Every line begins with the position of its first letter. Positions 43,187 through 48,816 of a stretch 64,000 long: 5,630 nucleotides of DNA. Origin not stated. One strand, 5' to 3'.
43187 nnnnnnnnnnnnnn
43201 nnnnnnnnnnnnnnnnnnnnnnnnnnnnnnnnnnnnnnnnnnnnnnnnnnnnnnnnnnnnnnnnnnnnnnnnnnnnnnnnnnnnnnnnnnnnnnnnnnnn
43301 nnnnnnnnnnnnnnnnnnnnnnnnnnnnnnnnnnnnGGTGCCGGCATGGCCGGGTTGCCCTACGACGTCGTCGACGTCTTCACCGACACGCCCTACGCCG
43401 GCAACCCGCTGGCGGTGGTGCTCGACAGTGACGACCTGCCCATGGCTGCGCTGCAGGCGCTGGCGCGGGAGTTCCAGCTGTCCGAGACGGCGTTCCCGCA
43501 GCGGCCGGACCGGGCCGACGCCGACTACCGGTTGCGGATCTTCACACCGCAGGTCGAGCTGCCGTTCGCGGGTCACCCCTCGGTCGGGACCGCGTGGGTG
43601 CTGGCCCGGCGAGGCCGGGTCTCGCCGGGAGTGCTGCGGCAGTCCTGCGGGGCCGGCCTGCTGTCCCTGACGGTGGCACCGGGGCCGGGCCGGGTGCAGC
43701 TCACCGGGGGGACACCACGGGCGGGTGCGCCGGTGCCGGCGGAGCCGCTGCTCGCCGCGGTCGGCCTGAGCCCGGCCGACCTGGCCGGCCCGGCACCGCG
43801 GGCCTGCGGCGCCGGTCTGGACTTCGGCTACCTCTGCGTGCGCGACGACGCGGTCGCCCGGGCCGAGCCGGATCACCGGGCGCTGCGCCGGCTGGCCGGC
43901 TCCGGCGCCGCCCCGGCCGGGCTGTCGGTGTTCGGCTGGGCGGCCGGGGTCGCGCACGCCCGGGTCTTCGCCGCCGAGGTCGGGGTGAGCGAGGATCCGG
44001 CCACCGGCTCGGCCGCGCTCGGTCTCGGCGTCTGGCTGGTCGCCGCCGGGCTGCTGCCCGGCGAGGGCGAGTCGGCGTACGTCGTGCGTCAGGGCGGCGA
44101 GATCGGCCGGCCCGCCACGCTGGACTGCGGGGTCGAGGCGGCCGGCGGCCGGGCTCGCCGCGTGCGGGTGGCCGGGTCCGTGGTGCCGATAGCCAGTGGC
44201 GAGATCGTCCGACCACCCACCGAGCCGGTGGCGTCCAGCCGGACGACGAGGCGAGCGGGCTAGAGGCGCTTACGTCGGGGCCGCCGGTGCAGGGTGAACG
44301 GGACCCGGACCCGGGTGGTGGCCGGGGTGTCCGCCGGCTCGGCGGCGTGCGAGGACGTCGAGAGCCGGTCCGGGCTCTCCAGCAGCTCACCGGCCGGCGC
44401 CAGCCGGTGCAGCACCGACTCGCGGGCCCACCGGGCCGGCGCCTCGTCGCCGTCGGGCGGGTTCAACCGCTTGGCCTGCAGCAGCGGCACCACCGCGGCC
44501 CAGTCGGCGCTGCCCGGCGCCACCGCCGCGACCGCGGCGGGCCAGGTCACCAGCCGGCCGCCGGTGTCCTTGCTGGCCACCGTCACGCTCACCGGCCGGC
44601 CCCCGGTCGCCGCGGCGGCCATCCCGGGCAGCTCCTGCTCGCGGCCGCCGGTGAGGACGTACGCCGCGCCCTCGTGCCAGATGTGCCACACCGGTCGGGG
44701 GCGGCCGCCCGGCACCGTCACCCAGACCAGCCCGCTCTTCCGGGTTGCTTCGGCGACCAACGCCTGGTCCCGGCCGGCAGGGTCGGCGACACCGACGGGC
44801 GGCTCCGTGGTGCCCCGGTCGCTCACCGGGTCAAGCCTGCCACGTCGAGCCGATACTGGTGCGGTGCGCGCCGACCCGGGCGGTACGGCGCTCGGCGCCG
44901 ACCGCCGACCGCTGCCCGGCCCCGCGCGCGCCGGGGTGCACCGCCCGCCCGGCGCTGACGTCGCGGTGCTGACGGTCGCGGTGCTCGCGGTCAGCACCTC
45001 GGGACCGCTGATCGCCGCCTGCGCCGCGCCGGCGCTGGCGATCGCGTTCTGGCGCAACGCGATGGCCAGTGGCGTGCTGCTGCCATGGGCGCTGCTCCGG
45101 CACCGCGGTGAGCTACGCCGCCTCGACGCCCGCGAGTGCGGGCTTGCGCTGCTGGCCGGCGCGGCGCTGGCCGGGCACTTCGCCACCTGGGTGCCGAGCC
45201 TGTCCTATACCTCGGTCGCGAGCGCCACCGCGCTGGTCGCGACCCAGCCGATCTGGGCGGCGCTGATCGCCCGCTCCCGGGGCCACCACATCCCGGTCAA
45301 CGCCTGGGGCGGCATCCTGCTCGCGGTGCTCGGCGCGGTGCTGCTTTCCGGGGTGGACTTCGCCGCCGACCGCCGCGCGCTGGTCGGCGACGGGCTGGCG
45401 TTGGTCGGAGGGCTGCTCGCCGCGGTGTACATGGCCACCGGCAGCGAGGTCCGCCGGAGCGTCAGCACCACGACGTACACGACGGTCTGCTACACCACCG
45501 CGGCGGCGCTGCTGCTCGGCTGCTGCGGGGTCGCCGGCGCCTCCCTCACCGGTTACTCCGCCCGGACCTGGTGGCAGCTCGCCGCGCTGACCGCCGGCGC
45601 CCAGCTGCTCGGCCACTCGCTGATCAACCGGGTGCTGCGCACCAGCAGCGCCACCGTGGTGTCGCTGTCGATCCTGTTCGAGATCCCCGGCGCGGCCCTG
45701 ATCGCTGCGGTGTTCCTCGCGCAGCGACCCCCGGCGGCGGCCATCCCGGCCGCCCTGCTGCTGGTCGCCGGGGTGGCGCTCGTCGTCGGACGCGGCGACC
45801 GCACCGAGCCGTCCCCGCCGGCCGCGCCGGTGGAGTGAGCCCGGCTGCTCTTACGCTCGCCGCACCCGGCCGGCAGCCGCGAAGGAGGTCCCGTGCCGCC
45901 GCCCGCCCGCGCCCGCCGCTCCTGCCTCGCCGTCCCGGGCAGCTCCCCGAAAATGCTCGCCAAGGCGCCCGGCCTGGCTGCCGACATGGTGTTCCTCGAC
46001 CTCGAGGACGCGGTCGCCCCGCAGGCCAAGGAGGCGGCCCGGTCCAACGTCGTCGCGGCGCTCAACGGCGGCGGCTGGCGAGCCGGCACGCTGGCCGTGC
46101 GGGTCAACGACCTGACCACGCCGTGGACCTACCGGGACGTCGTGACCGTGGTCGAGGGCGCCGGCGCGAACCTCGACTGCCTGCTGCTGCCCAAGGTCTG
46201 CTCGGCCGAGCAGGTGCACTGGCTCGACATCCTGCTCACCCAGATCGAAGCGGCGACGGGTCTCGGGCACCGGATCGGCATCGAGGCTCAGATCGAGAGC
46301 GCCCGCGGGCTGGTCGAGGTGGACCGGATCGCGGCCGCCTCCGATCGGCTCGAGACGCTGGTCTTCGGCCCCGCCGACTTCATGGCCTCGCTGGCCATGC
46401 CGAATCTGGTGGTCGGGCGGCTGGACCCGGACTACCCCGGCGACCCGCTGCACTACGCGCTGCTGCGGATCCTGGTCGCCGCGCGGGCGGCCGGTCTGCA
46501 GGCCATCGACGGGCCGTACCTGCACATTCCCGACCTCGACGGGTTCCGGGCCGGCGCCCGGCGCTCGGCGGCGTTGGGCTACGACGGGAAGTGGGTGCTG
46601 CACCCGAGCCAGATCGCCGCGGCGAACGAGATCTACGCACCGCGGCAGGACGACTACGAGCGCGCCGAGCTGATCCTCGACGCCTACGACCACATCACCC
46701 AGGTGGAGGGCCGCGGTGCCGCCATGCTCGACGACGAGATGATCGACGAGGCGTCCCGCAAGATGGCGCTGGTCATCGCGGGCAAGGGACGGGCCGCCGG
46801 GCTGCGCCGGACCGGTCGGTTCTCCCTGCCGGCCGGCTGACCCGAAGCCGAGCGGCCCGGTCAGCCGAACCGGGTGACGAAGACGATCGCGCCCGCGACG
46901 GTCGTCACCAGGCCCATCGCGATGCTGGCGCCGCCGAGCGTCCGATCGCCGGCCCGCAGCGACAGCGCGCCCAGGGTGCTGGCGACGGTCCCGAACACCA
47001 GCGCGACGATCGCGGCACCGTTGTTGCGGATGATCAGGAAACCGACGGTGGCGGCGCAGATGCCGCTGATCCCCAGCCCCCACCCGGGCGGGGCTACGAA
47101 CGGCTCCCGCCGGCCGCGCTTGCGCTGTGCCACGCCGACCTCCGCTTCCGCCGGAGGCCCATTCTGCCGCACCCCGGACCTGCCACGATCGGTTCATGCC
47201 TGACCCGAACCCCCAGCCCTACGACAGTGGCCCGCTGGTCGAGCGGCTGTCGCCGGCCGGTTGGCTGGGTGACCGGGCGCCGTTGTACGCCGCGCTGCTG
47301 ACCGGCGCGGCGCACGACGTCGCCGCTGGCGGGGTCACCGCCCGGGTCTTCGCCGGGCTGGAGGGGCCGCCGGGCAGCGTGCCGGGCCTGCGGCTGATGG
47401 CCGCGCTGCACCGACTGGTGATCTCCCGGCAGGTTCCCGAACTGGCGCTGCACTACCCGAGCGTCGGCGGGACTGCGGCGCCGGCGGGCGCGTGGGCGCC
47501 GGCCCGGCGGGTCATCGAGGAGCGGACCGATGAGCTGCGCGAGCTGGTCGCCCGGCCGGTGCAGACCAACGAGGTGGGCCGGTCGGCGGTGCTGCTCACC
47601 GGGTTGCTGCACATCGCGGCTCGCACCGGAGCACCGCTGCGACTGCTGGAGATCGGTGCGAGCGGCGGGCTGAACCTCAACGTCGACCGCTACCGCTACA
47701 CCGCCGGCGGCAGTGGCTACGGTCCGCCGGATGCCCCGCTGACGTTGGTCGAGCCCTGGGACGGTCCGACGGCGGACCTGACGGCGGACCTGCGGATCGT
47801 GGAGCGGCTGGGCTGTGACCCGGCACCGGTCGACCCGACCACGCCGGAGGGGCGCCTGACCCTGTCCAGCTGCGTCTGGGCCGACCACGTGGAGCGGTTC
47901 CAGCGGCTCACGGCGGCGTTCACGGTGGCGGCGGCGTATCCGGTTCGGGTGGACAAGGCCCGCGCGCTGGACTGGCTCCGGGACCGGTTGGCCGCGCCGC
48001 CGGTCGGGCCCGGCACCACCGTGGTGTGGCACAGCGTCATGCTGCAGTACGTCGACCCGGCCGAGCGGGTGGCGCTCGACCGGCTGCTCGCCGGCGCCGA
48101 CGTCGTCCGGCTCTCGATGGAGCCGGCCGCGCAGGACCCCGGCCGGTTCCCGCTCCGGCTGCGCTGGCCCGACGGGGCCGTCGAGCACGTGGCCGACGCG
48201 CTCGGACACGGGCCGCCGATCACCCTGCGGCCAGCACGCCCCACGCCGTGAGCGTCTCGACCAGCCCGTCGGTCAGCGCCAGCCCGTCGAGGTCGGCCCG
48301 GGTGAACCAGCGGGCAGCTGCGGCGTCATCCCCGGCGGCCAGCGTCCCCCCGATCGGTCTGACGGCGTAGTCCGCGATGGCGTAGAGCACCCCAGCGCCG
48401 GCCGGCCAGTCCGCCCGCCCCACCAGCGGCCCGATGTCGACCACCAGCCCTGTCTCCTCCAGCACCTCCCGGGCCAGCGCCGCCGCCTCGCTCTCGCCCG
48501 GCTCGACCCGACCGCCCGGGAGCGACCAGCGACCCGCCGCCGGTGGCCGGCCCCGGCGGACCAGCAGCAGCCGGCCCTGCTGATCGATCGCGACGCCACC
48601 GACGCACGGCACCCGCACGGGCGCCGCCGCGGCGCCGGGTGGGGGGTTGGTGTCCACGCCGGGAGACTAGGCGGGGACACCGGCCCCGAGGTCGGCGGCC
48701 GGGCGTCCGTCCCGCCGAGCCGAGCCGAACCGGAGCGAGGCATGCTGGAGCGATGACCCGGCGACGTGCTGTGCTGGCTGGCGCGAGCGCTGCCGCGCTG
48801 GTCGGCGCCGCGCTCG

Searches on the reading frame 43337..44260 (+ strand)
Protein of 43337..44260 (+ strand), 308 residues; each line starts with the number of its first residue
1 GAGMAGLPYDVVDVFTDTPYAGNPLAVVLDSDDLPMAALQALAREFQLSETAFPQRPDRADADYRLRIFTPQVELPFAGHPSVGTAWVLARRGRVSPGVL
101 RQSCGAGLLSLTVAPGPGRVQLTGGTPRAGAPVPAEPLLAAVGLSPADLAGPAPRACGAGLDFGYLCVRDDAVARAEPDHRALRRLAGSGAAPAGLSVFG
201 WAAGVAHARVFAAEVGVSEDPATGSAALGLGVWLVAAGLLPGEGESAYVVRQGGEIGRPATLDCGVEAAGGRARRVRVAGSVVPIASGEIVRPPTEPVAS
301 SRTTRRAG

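Call 77: search_protein_families(library=pfam, proteins=[window:43337-44260:+], max_evalue=0.00001)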
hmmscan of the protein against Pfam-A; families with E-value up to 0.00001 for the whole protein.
window:43337-44260:+ (308 aa): 1 family
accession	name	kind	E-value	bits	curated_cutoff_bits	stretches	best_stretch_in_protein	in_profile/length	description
PF02567.21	PhzC-PhzF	-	3.7e-48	164.9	27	1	12-288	1-281/281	Phenazine biosynthesis-like protein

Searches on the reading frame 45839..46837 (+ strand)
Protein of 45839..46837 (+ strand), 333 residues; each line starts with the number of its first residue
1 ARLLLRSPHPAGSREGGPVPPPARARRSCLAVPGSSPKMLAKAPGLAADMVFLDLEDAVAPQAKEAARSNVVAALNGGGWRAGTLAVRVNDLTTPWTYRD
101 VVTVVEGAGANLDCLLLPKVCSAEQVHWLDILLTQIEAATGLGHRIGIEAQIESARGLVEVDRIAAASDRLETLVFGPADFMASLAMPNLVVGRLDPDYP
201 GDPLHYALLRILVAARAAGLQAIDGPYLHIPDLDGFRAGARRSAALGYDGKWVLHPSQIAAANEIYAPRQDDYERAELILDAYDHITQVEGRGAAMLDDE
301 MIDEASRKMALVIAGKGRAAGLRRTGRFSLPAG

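Call 92: search_protein_families(library=pfam, proteins=[window:45839-46837:+], max_evalue=0.000001)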
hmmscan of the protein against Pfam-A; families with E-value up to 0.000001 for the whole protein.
window:45839-46837:+ (333 aa): 3 families
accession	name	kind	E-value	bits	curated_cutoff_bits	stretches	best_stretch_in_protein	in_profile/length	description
PF03328.21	HpcH_HpaI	-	3e-42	144.8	25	1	27-256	1-221/221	HpcH/HpaI aldolase/citrate lyase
PF22484.2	DUF6986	-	3.4e-08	33.2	27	1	114-306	166-366/408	Domain of unknown function (DUF6986)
PF15617.12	C-C_Bond_Lyase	-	6e-08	32.7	28.4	0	245-284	247-286/320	C-C_Bond_Lyase of the TIM-Barrel fold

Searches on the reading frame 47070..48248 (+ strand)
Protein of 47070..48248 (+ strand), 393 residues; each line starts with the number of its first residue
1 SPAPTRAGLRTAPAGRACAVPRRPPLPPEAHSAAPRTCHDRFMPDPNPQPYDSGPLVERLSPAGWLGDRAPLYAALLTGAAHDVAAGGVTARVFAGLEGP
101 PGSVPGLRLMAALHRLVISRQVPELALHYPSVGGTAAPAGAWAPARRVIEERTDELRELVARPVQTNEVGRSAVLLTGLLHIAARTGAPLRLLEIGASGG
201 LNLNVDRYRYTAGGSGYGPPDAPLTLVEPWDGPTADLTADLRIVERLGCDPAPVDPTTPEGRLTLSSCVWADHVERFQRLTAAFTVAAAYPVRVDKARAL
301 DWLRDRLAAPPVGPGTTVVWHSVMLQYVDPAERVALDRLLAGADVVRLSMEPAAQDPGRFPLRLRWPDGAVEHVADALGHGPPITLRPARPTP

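Call 92: search_protein_families(library=pfam, proteins=[window:47070-48248:+], max_evalue=0.000001)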
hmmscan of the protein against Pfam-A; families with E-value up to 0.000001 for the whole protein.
window:47070-48248:+ (393 aa): 1 family
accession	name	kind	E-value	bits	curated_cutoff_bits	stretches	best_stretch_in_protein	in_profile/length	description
PF10094.14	DUF2332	-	6.5e-94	315.5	25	1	68-384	14-332/334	Uncharacterized protein conserved in bacteria (DUF2332)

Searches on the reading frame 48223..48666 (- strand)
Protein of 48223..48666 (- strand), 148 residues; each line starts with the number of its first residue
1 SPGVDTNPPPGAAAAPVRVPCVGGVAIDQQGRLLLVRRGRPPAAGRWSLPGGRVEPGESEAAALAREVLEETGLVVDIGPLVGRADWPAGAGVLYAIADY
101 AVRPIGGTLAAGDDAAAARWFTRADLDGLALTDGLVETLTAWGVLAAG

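Call 92: search_protein_families(library=pfam, proteins=[window:48223-48666:-], max_evalue=0.000001)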
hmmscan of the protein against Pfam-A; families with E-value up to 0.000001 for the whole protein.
window:48223-48666:- (148 aa): 1 family
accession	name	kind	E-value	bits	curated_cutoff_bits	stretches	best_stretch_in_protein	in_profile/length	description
PF00293.34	NUDIX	-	2.5e-21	76.6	21.1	1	19-126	3-118/134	NUDIX domain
